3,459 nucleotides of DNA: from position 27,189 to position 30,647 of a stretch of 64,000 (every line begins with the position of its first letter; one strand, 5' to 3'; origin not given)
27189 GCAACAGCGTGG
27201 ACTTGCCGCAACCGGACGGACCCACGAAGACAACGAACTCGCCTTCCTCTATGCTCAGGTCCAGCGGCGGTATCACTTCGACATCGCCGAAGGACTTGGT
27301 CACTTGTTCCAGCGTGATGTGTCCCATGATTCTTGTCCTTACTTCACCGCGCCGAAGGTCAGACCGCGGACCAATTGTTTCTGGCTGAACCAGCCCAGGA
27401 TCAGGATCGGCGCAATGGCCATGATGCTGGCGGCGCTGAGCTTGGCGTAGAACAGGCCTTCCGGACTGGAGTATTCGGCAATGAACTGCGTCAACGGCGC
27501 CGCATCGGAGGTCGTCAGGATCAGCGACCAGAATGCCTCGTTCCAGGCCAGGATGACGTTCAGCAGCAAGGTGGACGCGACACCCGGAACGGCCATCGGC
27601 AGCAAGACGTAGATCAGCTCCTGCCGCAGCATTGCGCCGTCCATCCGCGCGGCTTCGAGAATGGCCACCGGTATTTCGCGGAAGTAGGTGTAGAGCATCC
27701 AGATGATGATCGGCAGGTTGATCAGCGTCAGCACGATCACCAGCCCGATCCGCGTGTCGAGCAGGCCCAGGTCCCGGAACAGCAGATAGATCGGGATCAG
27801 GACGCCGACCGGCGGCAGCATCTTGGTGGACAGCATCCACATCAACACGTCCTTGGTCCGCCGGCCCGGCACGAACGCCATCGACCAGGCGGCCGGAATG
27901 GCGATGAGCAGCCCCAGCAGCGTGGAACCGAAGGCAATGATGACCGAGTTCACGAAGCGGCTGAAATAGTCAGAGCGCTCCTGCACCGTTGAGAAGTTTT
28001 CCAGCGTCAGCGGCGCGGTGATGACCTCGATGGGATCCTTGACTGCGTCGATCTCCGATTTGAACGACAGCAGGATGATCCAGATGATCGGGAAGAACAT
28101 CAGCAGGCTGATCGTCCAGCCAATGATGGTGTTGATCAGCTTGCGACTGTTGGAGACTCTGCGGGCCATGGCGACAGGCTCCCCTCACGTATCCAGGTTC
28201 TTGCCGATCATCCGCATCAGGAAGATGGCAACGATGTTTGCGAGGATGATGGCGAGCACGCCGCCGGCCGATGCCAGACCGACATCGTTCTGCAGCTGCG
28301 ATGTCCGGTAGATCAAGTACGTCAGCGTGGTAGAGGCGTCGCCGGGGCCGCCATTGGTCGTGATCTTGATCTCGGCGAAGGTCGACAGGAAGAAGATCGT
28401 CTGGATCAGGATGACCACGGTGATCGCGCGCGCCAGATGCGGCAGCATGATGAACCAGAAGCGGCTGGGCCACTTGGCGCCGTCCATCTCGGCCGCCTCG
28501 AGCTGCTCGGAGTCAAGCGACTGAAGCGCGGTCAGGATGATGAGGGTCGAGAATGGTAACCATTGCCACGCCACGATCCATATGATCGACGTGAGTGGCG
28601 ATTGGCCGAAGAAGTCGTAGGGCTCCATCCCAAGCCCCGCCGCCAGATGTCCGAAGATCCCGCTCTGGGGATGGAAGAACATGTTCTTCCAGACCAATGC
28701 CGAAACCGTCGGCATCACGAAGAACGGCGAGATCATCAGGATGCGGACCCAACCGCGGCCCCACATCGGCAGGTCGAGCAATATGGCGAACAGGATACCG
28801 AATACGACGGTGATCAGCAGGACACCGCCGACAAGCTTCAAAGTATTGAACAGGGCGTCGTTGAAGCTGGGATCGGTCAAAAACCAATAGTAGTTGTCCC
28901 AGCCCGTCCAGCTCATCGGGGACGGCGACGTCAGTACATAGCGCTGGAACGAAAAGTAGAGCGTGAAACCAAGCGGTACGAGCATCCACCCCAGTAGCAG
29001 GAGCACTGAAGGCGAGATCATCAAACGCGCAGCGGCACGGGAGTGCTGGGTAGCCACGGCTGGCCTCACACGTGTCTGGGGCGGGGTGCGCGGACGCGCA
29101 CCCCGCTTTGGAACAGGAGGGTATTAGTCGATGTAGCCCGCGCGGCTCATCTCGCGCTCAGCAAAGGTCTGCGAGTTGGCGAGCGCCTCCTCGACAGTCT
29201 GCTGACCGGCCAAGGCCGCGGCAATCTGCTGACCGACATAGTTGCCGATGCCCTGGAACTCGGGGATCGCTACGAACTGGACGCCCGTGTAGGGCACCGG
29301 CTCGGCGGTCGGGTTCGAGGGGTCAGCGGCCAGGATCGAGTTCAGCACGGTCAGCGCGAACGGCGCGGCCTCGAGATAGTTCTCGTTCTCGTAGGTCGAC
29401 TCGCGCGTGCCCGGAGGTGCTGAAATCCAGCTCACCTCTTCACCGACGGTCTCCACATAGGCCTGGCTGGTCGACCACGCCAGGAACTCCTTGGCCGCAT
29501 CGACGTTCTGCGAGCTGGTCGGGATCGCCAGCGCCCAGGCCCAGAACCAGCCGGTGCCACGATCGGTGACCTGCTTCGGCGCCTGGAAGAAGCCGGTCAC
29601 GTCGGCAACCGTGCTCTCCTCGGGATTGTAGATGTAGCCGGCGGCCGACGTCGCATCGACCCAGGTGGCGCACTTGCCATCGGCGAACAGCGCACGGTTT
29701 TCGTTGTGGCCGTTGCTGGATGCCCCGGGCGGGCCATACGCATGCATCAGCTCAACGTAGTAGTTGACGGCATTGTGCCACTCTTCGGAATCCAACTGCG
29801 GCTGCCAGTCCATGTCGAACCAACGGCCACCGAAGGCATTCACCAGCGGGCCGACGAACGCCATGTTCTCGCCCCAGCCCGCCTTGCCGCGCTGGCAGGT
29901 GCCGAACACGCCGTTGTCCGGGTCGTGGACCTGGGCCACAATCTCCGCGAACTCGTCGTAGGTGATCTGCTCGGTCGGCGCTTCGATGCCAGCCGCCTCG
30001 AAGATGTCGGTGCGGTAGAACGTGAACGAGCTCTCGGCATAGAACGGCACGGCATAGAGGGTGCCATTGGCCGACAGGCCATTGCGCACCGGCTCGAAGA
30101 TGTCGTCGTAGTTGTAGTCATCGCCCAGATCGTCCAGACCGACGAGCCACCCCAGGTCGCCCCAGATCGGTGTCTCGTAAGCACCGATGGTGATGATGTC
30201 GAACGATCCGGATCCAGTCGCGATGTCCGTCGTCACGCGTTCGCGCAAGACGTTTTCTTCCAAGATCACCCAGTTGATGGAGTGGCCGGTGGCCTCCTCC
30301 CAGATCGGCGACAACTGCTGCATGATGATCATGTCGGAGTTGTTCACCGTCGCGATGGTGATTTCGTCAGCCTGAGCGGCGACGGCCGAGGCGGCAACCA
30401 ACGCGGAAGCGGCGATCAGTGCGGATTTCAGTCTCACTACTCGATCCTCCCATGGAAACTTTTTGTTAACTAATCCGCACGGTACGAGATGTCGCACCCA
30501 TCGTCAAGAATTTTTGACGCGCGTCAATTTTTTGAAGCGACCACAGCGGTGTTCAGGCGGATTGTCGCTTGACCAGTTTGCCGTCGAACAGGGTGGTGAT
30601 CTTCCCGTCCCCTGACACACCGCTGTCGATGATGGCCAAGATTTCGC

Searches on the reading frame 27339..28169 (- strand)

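Call 46: search_protein_families(library=pfam, proteins=[window:27339-28169:-], max_evalue=0.00001)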
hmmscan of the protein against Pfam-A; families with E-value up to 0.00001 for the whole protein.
window:27339-28169:- (276 aa): 1 family
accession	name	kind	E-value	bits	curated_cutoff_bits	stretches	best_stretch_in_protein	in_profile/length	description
PF00528.27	BPD_transp_1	-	1.8e-16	60.9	26.4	1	90-260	1-173/184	Binding-protein-dependent transport system inner membrane component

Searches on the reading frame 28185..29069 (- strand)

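Call 46: search_protein_families(library=pfam, proteins=[window:28185-29069:-], max_evalue=0.00001)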
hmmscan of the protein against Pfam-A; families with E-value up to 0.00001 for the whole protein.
window:28185-29069:- (294 aa): 1 family
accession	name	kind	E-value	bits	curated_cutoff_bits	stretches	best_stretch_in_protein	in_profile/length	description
PF00528.27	BPD_transp_1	-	2.9e-16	60.2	26.4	1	89-291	3-181/184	Binding-protein-dependent transport system inner membrane component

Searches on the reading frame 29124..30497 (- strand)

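Call 46: search_protein_families(library=pfam, proteins=[window:29124-30497:-], max_evalue=0.00001)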
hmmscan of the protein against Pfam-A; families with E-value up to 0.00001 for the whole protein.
window:29124-30497:- (457 aa): 2 families
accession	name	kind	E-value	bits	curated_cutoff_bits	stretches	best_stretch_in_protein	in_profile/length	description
PF01547.30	SBP_bac_1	-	2.3e-46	159.7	26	1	66-347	17-305/307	Bacterial extracellular solute-binding protein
PF13416.11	SBP_bac_8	-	9.2e-22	78.6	27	1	67-353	7-254/279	Bacterial extracellular solute-binding protein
